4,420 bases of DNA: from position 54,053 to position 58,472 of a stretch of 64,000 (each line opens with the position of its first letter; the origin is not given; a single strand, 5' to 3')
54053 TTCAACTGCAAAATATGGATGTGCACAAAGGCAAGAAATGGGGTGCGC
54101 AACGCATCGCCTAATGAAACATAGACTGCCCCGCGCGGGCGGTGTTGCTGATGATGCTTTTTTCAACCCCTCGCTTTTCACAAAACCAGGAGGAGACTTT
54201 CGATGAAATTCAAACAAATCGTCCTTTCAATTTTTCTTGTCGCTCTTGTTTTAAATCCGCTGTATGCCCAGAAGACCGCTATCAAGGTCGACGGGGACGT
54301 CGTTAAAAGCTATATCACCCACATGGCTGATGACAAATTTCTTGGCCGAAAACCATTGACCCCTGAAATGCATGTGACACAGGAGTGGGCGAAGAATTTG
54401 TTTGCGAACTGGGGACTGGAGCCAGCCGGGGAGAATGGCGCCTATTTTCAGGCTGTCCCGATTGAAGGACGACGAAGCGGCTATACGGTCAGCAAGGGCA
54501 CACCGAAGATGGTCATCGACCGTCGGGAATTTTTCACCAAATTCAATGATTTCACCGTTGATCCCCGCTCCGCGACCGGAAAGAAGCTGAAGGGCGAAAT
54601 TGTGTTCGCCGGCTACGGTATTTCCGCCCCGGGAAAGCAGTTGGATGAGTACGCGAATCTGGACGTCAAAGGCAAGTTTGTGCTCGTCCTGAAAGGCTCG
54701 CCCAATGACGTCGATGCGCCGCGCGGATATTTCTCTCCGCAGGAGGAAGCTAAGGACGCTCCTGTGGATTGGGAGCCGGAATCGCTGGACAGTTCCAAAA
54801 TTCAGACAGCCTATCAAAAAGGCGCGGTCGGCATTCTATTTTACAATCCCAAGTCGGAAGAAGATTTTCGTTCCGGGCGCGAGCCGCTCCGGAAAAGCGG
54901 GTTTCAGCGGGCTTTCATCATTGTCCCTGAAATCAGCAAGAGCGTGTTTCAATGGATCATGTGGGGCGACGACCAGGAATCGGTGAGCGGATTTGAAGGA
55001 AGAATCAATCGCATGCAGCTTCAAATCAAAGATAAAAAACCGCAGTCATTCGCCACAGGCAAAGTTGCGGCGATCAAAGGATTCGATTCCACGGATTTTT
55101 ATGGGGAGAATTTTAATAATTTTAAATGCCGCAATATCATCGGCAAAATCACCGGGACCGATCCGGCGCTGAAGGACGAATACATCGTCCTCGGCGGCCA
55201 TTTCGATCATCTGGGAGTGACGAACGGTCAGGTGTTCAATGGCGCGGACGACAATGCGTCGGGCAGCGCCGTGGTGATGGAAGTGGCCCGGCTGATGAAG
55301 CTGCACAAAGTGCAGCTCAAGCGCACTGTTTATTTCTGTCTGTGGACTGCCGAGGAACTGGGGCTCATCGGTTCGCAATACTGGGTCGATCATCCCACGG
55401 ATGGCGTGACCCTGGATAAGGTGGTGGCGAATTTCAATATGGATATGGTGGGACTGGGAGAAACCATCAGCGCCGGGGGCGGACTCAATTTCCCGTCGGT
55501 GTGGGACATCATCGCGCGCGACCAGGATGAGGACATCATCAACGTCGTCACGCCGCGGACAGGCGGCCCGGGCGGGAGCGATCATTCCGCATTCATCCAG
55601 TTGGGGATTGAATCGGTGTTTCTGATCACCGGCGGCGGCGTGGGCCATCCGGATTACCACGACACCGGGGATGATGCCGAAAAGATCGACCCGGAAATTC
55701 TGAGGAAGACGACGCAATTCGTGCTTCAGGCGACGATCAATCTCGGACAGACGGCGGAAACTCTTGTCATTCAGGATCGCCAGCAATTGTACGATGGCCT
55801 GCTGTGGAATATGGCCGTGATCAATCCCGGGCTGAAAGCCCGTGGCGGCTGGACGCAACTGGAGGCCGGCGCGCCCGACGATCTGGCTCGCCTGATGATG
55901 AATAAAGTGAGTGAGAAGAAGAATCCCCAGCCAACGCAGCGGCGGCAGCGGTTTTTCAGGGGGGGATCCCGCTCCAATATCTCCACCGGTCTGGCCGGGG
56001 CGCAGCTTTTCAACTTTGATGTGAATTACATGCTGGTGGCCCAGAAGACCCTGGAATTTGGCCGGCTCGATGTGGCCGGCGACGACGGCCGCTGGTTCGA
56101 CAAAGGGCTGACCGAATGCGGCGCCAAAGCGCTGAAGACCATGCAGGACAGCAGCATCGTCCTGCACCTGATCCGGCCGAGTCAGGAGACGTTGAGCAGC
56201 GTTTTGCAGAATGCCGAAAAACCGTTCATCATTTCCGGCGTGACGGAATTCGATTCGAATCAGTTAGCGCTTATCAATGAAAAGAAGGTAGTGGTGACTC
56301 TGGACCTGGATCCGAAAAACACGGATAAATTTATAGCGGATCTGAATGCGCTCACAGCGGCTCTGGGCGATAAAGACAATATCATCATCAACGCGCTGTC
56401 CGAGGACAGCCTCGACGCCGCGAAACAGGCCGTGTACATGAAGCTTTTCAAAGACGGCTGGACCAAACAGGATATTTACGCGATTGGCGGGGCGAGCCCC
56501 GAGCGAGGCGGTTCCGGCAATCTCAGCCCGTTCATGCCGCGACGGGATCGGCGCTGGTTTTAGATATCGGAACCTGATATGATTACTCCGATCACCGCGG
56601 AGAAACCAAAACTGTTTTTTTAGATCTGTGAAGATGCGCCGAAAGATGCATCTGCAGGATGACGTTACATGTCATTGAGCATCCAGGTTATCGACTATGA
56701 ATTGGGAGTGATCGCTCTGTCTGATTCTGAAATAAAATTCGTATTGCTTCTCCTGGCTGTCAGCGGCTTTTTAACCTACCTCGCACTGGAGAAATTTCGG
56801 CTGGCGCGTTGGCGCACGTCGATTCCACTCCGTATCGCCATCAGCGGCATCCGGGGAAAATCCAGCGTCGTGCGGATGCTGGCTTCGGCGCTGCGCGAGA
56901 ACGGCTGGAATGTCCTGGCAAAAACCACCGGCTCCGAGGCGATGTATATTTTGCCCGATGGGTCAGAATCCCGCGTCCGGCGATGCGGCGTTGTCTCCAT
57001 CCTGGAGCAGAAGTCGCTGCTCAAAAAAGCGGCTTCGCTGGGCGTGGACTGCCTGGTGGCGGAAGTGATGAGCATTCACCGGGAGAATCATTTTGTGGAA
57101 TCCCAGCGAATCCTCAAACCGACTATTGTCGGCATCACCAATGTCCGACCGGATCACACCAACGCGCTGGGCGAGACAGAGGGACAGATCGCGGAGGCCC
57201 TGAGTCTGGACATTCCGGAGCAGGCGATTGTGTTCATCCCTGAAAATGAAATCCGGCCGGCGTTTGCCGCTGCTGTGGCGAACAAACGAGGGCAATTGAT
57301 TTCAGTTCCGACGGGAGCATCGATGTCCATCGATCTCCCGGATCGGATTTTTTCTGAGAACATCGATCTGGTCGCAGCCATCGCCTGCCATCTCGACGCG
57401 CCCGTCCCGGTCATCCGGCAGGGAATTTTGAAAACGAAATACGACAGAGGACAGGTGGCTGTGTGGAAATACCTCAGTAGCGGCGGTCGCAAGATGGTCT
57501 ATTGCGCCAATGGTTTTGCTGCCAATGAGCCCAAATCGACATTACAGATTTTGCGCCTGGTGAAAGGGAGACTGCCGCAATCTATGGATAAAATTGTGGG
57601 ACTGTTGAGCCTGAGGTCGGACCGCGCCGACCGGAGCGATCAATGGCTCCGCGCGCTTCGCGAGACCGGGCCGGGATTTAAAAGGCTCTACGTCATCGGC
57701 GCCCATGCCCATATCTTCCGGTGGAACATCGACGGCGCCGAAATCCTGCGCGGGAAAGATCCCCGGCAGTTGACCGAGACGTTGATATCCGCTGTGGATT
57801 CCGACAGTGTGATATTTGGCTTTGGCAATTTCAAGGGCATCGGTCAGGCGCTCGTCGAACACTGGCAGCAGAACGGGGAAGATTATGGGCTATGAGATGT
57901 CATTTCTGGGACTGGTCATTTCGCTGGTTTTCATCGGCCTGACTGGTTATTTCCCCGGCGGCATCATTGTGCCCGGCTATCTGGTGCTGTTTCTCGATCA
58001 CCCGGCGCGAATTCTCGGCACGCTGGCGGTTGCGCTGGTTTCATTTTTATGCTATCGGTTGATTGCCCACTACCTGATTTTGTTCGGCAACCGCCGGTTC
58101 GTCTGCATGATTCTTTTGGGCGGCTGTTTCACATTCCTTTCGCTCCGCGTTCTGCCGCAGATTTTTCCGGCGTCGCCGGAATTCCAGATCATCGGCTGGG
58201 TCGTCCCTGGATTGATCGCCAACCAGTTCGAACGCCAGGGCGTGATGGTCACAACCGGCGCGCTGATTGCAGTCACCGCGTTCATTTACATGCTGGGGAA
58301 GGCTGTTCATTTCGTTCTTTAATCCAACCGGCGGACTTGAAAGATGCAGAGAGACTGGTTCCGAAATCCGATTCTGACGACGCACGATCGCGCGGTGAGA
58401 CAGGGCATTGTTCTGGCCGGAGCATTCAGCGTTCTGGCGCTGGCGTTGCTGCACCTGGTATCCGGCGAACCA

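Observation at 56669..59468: pgsB-pgsC plus a non-CapA third gene: a poly-gamma-glutamate synthesis module in a T9SS-bearing, non-Firmicute background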

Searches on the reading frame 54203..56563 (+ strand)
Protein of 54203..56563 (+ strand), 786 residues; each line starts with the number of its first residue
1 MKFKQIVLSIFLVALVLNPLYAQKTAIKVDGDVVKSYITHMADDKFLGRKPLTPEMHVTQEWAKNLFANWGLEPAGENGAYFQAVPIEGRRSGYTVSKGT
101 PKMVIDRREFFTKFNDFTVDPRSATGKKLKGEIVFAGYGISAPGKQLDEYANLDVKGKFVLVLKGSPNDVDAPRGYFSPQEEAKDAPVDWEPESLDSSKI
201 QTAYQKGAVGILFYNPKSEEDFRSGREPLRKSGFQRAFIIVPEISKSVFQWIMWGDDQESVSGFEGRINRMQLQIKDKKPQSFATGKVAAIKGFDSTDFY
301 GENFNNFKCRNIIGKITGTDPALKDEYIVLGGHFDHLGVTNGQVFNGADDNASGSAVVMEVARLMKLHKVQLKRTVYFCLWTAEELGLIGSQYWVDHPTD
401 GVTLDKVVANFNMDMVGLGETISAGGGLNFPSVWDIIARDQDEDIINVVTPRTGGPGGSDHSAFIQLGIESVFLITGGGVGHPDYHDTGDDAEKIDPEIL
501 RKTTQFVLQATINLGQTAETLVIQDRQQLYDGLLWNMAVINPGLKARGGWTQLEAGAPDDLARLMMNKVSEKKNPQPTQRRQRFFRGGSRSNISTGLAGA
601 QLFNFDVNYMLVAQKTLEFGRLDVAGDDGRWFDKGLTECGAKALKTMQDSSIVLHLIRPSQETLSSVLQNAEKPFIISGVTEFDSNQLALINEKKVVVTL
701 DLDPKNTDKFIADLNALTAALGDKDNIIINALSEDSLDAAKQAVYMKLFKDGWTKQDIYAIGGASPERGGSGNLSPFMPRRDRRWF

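Call 3: search_protein_families(library=ncbifam, proteins=[window:54203-56563:+], max_evalue=0.01)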
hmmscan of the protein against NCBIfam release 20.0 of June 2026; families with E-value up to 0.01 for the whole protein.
window:54203-56563:+ (786 aa): 6 families
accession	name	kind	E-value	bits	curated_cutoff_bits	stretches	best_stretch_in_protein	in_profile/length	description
NF045908.1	AminopepLapALeg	equivalog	1.2e-16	60.6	600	1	323-420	202-293/396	aminopeptidase LapA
NF007568.0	PRK10199.1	equivalog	0.00011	21.6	298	1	342-432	135-222/346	aminopeptidase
NF006771.0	PRK09290.1-5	subfamily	0.00024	19.7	399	1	310-394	60-141/413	allantoate amidohydrolase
NF058540.1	Ncarbamyl_ErtE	equivalog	0.0004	19.1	520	1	310-387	63-132/418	N-carbamyl-l-glutamate amidohydrolase ErtE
TIGR01883.1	PepT-like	hypoth_equivalog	0.0021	17.1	274.25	0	340-393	91-142/361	peptidase T-like protein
TIGR01879.1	hydantase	subfamily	0.0067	15.4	204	1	309-385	53-121/401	hydantoinase/carbamoylase family amidase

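Call 4: search_protein_families(library=pfam, proteins=[window:54203-56563:+], max_evalue=0.01)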
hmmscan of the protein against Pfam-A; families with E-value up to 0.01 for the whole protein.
window:54203-56563:+ (786 aa): 5 families
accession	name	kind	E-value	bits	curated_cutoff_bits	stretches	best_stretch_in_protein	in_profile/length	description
PF04389.22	Peptidase_M28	-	1.3e-40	139.6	21.3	1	311-510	1-192/193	Peptidase family M28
PF01546.33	Peptidase_M20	-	7.2e-07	29.7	24.6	1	347-507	32-200/206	Peptidase family M20/M25/M40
PF02225.27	PA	-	3.3e-05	24.4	23.9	1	131-223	3-63/95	PA domain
PF16254.10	DUF4910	-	0.0025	17.2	26.6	1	348-511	83-241/247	Domain of unknown function (DUF4910)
PF05343.19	Peptidase_M42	-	0.0044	16.6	23.2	1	340-410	124-194/292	M42 glutamyl aminopeptidase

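Call 25: search_solved_structures(query=window:54203-56563:+, max_evalue=0.001)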
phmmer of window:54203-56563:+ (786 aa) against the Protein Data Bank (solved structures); distinct sequences matched with E-value up to 0.001: 33.
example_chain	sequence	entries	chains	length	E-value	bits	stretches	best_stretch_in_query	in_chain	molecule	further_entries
6hc6_A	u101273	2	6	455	8.3e-15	57.3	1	304-510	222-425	Aminopeptidase YwaD | Aminopeptidase Y (Arg Lys Leu preference)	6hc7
3b3t_A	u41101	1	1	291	9.9e-14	53.7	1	304-416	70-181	Bacterial leucyl aminopeptidase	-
1rtq_A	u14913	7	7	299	4e-13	51.8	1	304-417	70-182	Bacterial leucyl aminopeptidase | Aminopeptidase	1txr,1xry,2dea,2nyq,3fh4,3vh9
1amp_A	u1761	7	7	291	4.9e-13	51.4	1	304-416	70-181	AMINOPEPTIDASE | PROTEIN (AMINOPEPTIDASE) | BACTERIAL LEUCYL AMINOPEPTIDASE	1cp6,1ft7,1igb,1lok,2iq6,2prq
3b3v_A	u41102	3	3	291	6.7e-13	51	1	304-416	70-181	Bacterial leucyl aminopeptidase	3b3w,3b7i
3b35_A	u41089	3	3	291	1.1e-12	50.3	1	304-401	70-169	Bacterial leucyl aminopeptidase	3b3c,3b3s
2anp_A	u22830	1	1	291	2.4e-12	49.2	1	304-416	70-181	leucyl aminopeptidase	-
6ica_A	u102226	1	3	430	8.3e-12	47.4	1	322-498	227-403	Aminopeptidase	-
6esl_A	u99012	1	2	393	8.4e-12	47.4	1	322-490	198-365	Bacterial leucyl aminopeptidase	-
2ek8_A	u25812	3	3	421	3.1e-11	45.5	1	322-519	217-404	Aminopeptidase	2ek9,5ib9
1cp7_A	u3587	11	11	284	7.1e-11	44.3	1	311-480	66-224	AMINOPEPTIDASE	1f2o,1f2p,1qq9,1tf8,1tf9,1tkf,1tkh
3fec_A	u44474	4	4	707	7.7e-09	37.6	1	302-414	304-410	Glutamate carboxypeptidase III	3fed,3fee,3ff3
5gne_A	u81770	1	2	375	7.7e-09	37.6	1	303-396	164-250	Leucine aminopeptidase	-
1z8l_A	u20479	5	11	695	2.2e-08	36.1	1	308-414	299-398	Glutamate carboxypeptidase II | Glutamate carboxypeptidase 2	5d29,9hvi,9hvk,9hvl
5ely_A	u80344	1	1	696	2.2e-08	36.1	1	308-414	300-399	Glutamate carboxypeptidase 2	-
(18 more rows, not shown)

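Call 66: search_solved_structures(query=A3, max_evalue=0.001, show_alignments=0)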
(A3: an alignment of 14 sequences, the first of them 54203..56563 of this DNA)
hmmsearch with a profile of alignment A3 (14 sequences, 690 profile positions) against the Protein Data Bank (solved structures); distinct sequences matched with E-value up to 0.001: 57.
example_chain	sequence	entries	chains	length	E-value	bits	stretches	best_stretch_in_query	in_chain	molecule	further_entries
2ek8_A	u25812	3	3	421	5.9e-30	107.1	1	250-482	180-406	Aminopeptidase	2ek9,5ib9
6hc6_A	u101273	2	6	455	1.6e-27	99.1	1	257-474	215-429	Aminopeptidase YwaD | Aminopeptidase Y (Arg Lys Leu preference)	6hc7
6esl_A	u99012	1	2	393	8.1e-23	83.6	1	279-476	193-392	Bacterial leucyl aminopeptidase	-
6ica_A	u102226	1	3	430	8.5e-23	83.5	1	279-479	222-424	Aminopeptidase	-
3b3t_A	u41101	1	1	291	1.2e-22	83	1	264-457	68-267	Bacterial leucyl aminopeptidase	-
1rtq_A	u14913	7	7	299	6.9e-22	80.5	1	264-469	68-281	Bacterial leucyl aminopeptidase | Aminopeptidase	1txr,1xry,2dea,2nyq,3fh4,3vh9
1amp_A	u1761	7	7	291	1.1e-21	79.8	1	264-457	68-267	AMINOPEPTIDASE | PROTEIN (AMINOPEPTIDASE) | BACTERIAL LEUCYL AMINOPEPTIDASE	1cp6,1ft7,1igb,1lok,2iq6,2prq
3b3v_A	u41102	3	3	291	4.7e-21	77.7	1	264-457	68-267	Bacterial leucyl aminopeptidase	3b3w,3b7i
2anp_A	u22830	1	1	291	1e-20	76.6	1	264-457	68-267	leucyl aminopeptidase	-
3b35_A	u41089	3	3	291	2.7e-20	75.2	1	264-457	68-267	Bacterial leucyl aminopeptidase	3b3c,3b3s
3iib_A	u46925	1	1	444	4.9e-18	67.7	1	269-481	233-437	Peptidase M28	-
1cp7_A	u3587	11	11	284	1e-17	66.7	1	288-442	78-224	AMINOPEPTIDASE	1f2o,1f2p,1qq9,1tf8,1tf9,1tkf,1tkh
8ac9_A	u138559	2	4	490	7.4e-16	60.5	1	266-379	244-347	Keratinase KP1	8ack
8ac7_B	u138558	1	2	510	8.2e-16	60.4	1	266-379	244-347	Keratinase KP1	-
3fec_A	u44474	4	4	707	1.6e-15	59.4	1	263-385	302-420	Glutamate carboxypeptidase III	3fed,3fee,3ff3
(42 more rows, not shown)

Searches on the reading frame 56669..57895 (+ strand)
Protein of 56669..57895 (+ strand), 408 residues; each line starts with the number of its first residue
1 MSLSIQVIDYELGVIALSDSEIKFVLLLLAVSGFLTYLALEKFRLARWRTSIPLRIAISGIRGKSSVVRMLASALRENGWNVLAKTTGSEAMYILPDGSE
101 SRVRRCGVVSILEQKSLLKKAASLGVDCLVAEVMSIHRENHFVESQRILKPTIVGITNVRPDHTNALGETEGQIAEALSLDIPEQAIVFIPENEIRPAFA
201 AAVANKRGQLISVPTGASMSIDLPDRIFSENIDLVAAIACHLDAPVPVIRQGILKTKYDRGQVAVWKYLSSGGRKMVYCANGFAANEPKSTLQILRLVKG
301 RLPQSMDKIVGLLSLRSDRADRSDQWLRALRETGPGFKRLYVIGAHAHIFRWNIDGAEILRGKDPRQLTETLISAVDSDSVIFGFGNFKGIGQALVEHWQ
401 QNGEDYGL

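Call 3: search_protein_families(library=ncbifam, proteins=[window:56669-57895:+], max_evalue=0.01)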
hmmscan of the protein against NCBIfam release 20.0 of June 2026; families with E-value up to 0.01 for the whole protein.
window:56669-57895:+ (408 aa): 6 families
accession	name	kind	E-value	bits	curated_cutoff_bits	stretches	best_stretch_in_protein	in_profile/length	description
TIGR04012.1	poly_gGlu_PgsB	equivalog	4e-71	239.8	222.7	1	26-398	2-379/380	poly-gamma-glutamate synthase PgsB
TIGR01499.1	folC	subfamily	4.6e-07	29.6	162.65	1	147-218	129-202/400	bifunctional protein FolC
TIGR01143.1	murF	subfamily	4.6e-05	22.5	288.6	0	127-192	127-193/418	UDP-N-acetylmuramoyl-tripeptide--D-alanyl-D-alanine ligase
NF008896.0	PRK11929.1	equivalog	0.0023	15.8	1023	0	56-164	115-693/965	bifunctional UDP-N-acetylmuramoyl-L-alanyl-D-glutamate--2,6-diaminopimelate ligase MurE/UDP-N-acetylmuramoyl-tripeptide--D-alanyl-D-alanine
NF053648.1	pMurE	equivalog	0.0029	16.4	600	1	54-175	99-214/464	pseudomurein biosynthesis peptide ligase pMurE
NF033197.0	F430_CfbE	equivalog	0.0039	16.2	250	0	55-133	101-175/430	coenzyme F430 synthase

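Call 4: search_protein_families(library=pfam, proteins=[window:56669-57895:+], max_evalue=0.01)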
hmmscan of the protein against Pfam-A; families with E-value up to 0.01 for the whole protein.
window:56669-57895:+ (408 aa): 1 family
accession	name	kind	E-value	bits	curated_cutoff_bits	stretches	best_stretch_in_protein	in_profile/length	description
PF08245.18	Mur_ligase_M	-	1.5e-08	35.3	24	1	58-213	1-145/200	Mur ligase middle domain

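Call 54: search_dna_similar(query=window:56669-57895:+, collection=plasmids, mode=protein, max_rows=25, rows=spread)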
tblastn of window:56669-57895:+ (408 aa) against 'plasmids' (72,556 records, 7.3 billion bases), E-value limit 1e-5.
Records with a match: 106; places in all: 107; records where one place covers at least 80% of the query: 97.
Best place of each record, by identity: <60% 106.
By first word of the organism name: Bacillus 85; Streptomyces 6; Haloferax 3; Cetobacterium 1; Chroococcidiopsis 1; Salarchaeum 1; Corynebacterium 1; Haloarcula 1; Haloplanus 1; Halobaculum 1; and 5 more.
By predicted mobility (MOB-suite, as given by PLSDB): conjugative 82; non-mobilizable 20; mobilizable 4.
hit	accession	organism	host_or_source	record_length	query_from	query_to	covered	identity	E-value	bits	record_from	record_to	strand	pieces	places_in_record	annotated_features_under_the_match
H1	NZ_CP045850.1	Streptomyces clavuligerus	pure culture single spore ...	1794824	22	392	91%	30.5%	4e-31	133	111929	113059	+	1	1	none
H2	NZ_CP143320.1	Cetobacterium somerae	intestine of Yellow Catfish,pure culture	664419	34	405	91%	29.0%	7e-37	150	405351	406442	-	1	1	pgsB: poly-gamma-glutamate synthase PgsB | pgsC: poly-gamma-glutamate biosynthesis protein PgsC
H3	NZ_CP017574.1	Bacillus thuringiensis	whole organism,soil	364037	22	397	92%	26.5%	7e-30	129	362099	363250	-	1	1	pgsB: poly-gamma-glutamate synthase PgsB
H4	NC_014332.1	Bacillus cereus biovar anthracis str. CI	-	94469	22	397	92%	26.4%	4e-31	133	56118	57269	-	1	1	capB: capsule biosynthesis protein CapB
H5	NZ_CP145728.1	Bacillus anthracis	-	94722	22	397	92%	26.4%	4e-31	133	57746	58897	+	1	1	capB: capsule biosynthesis protein CapB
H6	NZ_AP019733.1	Bacillus anthracis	-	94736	22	397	92%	26.4%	4e-31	133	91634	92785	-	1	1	capB: capsule biosynthesis protein CapB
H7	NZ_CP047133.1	Bacillus anthracis str. BF1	cow,cow carcass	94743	22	397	92%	26.4%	4e-31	133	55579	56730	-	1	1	capB: capsule biosynthesis protein CapB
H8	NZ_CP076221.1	Bacillus anthracis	soil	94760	22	397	92%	26.4%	4e-31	133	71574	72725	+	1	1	capB: capsule biosynthesis protein CapB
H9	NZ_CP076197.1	Bacillus anthracis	Bos taurus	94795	22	397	92%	26.4%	4e-31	133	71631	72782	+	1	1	capB: capsule biosynthesis protein CapB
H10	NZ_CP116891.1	Bacillus anthracis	Ovis aries,carcass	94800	22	397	92%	26.4%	4e-31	133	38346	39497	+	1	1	capB: capsule biosynthesis protein CapB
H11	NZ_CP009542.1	Bacillus anthracis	bovine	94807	22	397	92%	26.4%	4e-31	133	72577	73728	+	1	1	capB: capsule biosynthesis protein CapB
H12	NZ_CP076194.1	Bacillus anthracis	Homo sapiens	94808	22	397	92%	26.4%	4e-31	133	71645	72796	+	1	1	capB: capsule biosynthesis protein CapB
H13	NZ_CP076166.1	Bacillus anthracis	cattle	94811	22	397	92%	26.4%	4e-31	133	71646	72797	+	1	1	capB: capsule biosynthesis protein CapB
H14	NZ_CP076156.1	Bacillus anthracis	soil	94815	22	397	92%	26.4%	4e-31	133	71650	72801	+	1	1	capB: capsule biosynthesis protein CapB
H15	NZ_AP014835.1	Bacillus anthracis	-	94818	22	397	92%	26.4%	4e-31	133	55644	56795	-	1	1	capB: capsule biosynthesis protein CapB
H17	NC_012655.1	Bacillus anthracis str. A0248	-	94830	22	397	92%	26.4%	4e-31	133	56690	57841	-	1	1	capB: capsule biosynthesis protein CapB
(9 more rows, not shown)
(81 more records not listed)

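Call 57: get_annotated_region(hit=H17, flank=5000)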
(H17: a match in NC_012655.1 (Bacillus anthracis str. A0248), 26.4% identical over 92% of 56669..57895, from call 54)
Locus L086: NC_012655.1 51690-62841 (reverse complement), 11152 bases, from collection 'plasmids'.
description: Bacillus anthracis str. A0248 plasmid pXO2, complete sequence
organism: Bacillus anthracis str. A0248 (NCBI taxid 592021)
taxonomy: Bacteria; Bacillota; Bacilli; Bacillales; Bacillaceae; Bacillus; Bacillus anthracis; Bacillus anthracis str. A0248
host: -; source: -; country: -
typing (MOB-suite, as given by PLSDB): conjugative; replicon rep_cluster_163; relaxase MOBP; mating-pair formation MPF_T
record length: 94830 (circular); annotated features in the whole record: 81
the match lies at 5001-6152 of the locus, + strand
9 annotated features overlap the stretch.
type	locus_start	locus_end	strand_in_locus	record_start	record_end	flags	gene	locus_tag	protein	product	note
CDS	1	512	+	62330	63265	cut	-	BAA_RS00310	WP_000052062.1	ETX/MTX2 family pore-forming toxin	-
CDS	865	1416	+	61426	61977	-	lepB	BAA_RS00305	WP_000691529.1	signal peptidase I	GO:0009306 - protein secretion [Evidence IEA]; GO:0006465 - signal peptide processing [Evidence IEA]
CDS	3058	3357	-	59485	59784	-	-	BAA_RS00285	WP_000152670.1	metalloregulator ArsR/SmtB family transcription factor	GO:0006355 - regulation of DNA-templated transcription [Evidence IEA]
predicted_resistance_gene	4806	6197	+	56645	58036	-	capB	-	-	capsule biosynthesis protein CapB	predicted by amrfinderplus; class ; identity 100.0%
predicted_resistance_gene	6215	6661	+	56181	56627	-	capC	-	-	capsular polyglutamate amide ligase/translocase CapC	predicted by amrfinderplus; class ; identity 100.0%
predicted_resistance_gene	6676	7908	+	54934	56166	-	capA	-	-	capsular polyglutamate synthetase CapA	predicted by amrfinderplus; class ; identity 100.0%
predicted_resistance_gene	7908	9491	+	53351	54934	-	capD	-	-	capsule biosynthesis gamma-glutamyltransferase CapD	predicted by amrfinderplus; class ; identity 100.0%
predicted_resistance_gene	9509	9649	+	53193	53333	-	capE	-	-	capsule biosynthesis protein CapE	predicted by amrfinderplus; class ; identity 100.0%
CDS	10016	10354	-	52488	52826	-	-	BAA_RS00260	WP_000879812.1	YxeA family protein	-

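Call 61: search_protein_families(library=pfam, proteins=[L086:6676-7908:+], max_evalue=10)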
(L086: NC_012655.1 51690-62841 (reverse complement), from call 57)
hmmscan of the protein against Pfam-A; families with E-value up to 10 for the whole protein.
L086:6676-7908:+ (411 aa): 3 families
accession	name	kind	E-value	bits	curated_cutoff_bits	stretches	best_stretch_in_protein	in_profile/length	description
PF09587.15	PGA_cap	-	6.6e-79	265.4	27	1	61-306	1-255/255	Bacterial capsule synthesis protein PGA_cap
PF25509.1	DUF7916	-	0.0097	15.4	27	1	110-168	101-159/296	Domain of unknown function (DUF7916)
PF10804.13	DUF2538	-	0.023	14.9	23.9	1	223-337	17-124/155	Protein of unknown function (DUF2538)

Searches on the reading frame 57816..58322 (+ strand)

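Call 3: search_protein_families(library=ncbifam, proteins=[window:57816-58322:+], max_evalue=0.01)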
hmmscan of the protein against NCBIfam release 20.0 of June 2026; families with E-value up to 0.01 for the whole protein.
window:57816-58322:+ (168 aa): 1 family
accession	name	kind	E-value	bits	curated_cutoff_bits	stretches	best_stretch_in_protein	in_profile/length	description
TIGR04011.1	poly_gGlu_PgsC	equivalog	1.7e-30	106.1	96.45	1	31-158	3-132/132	poly-gamma-glutamate biosynthesis protein PgsC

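Call 4: search_protein_families(library=pfam, proteins=[window:57816-58322:+], max_evalue=0.01)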
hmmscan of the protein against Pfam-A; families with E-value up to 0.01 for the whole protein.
window:57816-58322:+ (168 aa): 1 family
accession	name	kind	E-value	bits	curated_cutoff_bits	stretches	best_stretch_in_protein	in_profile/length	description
PF14102.11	Caps_synth_CapC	-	1.8e-33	115.9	27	1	31-146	1-118/119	Capsule biosynthesis CapC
